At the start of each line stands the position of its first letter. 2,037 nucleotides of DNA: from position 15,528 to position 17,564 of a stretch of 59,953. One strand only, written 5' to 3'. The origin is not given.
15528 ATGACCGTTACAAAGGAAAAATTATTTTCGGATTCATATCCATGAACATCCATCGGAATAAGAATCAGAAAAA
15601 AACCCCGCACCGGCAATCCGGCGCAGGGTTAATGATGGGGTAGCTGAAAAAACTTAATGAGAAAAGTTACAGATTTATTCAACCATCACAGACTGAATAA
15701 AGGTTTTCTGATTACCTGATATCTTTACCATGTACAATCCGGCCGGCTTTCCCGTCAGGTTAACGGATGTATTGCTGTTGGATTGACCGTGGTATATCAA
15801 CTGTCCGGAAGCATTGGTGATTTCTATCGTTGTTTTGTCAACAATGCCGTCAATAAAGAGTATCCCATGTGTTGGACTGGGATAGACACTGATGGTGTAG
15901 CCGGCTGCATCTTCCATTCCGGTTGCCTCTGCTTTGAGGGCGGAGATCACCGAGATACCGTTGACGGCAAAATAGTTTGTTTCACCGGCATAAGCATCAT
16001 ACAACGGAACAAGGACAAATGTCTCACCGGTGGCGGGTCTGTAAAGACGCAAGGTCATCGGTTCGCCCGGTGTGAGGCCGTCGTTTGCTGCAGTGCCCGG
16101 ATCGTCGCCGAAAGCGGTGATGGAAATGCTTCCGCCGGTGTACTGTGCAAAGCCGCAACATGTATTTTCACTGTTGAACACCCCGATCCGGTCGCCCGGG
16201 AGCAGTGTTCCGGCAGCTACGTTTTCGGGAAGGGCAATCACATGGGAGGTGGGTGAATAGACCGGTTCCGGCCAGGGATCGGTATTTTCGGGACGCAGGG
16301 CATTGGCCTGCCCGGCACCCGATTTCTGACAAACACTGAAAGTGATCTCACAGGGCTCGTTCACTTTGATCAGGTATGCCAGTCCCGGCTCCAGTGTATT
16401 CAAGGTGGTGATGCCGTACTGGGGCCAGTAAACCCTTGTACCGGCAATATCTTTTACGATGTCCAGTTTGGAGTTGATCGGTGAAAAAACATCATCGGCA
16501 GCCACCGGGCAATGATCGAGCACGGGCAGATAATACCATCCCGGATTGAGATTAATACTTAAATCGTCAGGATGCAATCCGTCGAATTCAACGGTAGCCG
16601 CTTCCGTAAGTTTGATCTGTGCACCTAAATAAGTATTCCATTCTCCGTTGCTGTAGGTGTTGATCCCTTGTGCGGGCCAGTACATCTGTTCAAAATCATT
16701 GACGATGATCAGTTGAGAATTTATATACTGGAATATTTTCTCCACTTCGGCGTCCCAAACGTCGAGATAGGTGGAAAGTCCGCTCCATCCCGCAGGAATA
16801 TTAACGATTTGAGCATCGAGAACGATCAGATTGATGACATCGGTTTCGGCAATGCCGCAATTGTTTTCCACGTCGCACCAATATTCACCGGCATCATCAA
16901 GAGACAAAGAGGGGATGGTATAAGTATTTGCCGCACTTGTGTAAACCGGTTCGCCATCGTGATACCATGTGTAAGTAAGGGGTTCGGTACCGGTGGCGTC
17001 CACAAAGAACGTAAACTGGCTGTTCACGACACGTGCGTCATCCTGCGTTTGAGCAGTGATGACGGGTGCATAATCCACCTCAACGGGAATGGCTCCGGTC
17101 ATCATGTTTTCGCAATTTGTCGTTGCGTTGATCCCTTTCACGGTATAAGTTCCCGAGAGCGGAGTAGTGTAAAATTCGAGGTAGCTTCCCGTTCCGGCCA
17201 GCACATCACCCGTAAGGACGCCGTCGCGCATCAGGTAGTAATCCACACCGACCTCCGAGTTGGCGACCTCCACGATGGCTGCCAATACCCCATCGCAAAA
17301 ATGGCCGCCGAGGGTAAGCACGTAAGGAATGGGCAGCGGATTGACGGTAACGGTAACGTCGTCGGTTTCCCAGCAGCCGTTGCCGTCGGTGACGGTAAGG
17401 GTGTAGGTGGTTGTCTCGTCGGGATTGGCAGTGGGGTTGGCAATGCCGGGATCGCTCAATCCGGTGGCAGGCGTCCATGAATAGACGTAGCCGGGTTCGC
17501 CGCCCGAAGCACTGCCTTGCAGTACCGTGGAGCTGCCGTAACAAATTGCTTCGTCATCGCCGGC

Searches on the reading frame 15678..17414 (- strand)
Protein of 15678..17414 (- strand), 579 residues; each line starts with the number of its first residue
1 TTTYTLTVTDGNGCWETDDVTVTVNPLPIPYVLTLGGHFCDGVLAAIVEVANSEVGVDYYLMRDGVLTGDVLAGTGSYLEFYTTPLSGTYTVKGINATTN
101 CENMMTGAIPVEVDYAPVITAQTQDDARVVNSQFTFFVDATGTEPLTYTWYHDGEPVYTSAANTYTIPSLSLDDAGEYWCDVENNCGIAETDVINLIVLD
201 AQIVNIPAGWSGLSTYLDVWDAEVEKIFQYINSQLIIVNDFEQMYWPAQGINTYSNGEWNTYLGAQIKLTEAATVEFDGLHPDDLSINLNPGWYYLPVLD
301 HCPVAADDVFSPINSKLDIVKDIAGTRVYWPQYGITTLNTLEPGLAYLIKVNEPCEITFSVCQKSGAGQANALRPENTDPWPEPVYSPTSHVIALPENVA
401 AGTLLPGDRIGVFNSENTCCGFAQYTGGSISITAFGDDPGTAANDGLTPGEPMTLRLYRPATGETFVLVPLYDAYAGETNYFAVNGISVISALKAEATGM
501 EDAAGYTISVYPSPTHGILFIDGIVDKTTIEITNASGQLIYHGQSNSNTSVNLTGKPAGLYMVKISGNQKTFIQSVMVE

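Call 6: search_protein_families(library=pfam, proteins=[window:15678-17414:-], max_evalue=1)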
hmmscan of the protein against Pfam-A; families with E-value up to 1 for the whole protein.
window:15678-17414:- (579 aa): 10 families
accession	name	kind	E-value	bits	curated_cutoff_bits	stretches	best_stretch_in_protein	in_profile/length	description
PF18962.6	Por_Secre_tail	-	1.7e-10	41.5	27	1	510-577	1-74/75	Secretion system C-terminal sorting domain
PF13927.12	Ig_3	-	3.5e-10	40.7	30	1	117-184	2-78/78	Immunoglobulin domain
PF07679.22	I-set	-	1.2e-06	29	23.7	1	117-193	1-86/90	Immunoglobulin I-set domain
PF13895.12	Ig_2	-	8e-06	26.4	27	1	131-198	14-79/79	Immunoglobulin domain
PF00047.31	ig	-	0.00016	22.4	21.8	1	133-188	25-76/81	Immunoglobulin domain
PF19081.6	Ig_7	-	0.013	16.2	27.3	1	126-191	10-75/84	Ig-like domain CHU_C associated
PF16680.11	Ig_4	-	0.026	15.5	30.1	1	147-182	14-49/71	T-cell surface glycoprotein CD3 delta chain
PF11589.14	DUF3244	-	0.12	12.8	25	1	525-571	39-89/96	Domain of unknown function (DUF3244)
PF22078.1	Ribosomal_bL9m_C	-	0.12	12.8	27.7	1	163-185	52-74/86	Large ribosomal subunit protein bL9m C-terminal domain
PF22352.2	K319L-like_PKD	-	0.31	11.5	27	1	3-24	63-84/84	K319L-like, PKD domain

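Call 7: search_protein_families(library=ncbifam, proteins=[window:15678-17414:-], max_evalue=1)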
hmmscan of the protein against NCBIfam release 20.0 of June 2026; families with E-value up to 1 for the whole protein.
window:15678-17414:- (579 aa): 5 families
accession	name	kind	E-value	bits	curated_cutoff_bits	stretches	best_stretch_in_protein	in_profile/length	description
TIGR04183.1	Por_Secre_tail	domain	3.1e-11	43.1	23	1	510-578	1-71/72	T9SS type A sorting domain-containing protein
NF038113.1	T9SSA_dep_M36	equivalog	9.8e-07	27.3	885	1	500-578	785-868/869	T9SS-dependent M36 family metallopeptidase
NF052228.1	T9SS_PorZ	equivalog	0.00012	20.7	260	1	492-568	658-743/757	type IX secretion system anionic LPS delivery protein PorZ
NF052644.1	T9SS_DNase_Rie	equivalog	0.00073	19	260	1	526-577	198-249/251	T9SS-dependent surface endonuclease, AS87_RS02955 family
NF041074.2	quin_ox_SoxA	equivalog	0.2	11.5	110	1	54-111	95-153/154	proton pump complex quinol oxidase subunit SoxA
